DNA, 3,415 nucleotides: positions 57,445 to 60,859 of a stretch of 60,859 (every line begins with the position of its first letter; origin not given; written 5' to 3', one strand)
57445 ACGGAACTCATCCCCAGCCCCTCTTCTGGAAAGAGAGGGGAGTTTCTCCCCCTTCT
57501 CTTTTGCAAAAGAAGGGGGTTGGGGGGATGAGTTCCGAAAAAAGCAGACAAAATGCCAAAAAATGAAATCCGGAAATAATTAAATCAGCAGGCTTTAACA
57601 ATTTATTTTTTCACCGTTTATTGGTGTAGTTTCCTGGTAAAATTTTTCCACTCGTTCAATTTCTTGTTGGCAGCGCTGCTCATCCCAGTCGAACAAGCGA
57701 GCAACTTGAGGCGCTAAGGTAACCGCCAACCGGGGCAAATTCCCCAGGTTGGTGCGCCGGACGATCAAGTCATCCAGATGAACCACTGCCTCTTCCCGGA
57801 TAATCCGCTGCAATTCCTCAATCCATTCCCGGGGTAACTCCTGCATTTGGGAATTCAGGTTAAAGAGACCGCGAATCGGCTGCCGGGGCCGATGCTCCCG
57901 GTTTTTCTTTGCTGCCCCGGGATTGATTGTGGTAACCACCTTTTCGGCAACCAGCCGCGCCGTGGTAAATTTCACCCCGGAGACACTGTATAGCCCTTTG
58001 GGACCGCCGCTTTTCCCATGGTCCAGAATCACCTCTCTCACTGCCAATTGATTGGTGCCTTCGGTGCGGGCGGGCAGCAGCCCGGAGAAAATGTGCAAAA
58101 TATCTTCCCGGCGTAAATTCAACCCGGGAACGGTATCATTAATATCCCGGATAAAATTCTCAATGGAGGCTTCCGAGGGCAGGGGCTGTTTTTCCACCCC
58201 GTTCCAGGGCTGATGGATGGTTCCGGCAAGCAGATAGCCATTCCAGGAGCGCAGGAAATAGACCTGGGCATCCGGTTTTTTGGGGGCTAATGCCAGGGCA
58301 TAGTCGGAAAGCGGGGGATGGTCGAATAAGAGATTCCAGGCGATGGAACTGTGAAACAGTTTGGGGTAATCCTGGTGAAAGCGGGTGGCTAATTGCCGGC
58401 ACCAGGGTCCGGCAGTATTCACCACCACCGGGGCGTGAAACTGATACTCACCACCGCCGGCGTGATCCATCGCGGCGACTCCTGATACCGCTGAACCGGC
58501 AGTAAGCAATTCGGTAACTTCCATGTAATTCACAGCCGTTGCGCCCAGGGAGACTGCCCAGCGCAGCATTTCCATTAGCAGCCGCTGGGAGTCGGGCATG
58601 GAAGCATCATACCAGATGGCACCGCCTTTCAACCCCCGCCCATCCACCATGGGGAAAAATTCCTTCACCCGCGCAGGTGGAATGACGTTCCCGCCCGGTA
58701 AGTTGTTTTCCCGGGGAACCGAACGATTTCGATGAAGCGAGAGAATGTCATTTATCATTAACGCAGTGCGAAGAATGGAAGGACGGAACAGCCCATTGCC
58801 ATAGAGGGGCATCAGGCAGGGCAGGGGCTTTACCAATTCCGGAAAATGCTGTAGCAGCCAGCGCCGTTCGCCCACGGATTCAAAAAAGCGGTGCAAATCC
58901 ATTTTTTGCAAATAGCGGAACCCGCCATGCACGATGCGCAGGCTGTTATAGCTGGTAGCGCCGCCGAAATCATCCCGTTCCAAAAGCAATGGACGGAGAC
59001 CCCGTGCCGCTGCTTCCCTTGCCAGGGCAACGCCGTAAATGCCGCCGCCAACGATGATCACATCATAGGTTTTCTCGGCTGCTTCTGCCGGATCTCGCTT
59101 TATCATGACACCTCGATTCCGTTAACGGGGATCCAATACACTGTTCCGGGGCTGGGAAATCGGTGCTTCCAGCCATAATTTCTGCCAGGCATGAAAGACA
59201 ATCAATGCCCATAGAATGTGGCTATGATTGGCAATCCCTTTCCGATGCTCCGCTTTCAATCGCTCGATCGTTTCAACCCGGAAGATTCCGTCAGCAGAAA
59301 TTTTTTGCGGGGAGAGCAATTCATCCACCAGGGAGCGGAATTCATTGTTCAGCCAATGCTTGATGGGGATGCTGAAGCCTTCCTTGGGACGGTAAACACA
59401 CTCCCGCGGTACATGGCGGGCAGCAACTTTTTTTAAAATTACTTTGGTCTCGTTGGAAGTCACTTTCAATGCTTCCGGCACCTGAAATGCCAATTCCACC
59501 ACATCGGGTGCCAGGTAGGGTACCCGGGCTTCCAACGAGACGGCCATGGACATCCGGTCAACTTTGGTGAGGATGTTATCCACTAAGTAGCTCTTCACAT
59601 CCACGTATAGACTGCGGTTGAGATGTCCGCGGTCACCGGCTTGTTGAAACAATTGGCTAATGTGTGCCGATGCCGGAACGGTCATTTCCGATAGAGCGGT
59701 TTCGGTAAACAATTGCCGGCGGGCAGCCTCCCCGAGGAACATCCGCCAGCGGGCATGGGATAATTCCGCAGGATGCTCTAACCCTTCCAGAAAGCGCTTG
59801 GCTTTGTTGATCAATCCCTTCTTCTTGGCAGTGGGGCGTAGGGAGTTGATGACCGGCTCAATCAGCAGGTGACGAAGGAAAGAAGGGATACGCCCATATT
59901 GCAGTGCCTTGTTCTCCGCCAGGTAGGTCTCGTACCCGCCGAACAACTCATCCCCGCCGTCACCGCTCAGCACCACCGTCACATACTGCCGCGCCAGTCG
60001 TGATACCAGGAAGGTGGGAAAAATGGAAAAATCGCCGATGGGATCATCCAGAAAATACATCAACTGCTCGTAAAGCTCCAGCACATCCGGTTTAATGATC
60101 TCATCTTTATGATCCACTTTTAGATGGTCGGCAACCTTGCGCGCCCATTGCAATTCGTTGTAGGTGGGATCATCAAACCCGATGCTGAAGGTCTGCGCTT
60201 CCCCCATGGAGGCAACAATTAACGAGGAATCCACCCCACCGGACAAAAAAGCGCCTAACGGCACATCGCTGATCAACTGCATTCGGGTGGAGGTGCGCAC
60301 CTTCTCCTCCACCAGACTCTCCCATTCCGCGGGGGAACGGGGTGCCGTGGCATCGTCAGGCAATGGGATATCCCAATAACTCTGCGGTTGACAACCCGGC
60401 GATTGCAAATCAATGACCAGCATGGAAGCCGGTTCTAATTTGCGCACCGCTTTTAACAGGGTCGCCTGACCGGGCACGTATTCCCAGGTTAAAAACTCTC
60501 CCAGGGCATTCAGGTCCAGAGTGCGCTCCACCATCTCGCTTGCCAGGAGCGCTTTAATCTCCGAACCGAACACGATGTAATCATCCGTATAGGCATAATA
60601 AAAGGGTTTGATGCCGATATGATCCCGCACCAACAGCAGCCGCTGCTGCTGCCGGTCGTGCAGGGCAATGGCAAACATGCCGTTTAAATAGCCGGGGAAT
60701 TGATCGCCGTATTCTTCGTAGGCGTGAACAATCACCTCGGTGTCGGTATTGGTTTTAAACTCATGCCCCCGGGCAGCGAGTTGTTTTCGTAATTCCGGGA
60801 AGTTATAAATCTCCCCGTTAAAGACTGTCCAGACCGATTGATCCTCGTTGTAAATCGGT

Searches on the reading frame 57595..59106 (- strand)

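Call 32: search_protein_families(library=pfam, proteins=[window:57595-59106:-], max_evalue=0.01)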
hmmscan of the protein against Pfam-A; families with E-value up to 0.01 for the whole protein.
window:57595-59106:- (503 aa): 6 families
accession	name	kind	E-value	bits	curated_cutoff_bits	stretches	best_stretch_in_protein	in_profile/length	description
PF01266.30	DAO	-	6.4e-40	138.2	27.9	1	15-388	1-348/353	FAD dependent oxidoreductase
PF00890.30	FAD_binding_2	-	7.6e-07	29.1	20.4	0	15-52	1-39/414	FAD binding domain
PF13450.12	NAD_binding_8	-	5.8e-06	26.9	21.9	1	18-56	1-40/68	NAD(P)-binding Rossmann-like domain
PF16901.10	DAO_C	-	8.4e-06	26.1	31.4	1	416-472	58-115/126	C-terminal domain of alpha-glycerophosphate oxidase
PF01494.25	FAD_binding_3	-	9.2e-05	22.2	22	1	14-290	2-220/349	FAD binding domain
PF12831.13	FAD_oxidored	-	9.7e-05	22.3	27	1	15-53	1-40/416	FAD dependent oxidoreductase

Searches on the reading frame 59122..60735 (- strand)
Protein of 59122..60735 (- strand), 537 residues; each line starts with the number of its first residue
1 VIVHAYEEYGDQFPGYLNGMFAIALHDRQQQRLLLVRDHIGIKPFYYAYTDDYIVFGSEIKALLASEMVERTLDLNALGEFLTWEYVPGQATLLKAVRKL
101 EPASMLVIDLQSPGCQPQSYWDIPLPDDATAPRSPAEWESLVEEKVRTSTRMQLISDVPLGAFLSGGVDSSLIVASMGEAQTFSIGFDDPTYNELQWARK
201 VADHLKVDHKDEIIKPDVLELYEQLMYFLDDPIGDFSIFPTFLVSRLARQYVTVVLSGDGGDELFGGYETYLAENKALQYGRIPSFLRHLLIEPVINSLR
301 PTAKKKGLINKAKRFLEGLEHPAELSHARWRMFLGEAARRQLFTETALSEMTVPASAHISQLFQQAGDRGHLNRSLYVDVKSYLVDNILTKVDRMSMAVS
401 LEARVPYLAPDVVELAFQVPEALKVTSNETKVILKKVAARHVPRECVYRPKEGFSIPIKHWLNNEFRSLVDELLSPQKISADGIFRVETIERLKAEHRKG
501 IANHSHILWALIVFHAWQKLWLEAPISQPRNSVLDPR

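Call 32: search_protein_families(library=pfam, proteins=[window:59122-60735:-], max_evalue=0.01)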
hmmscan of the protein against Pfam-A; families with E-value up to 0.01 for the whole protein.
window:59122-60735:- (537 aa): 3 families
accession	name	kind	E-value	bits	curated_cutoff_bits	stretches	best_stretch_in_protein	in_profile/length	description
PF00733.27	Asn_synthase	-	2e-95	320.9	21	1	142-518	2-353/354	Asparagine synthase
PF13537.11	GATase_7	-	2.9e-20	73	25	1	2-65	58-123/123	Glutamine amidotransferase domain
PF13522.11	GATase_6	-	6.8e-14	52.4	27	1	1-59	72-130/130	Glutamine amidotransferase domain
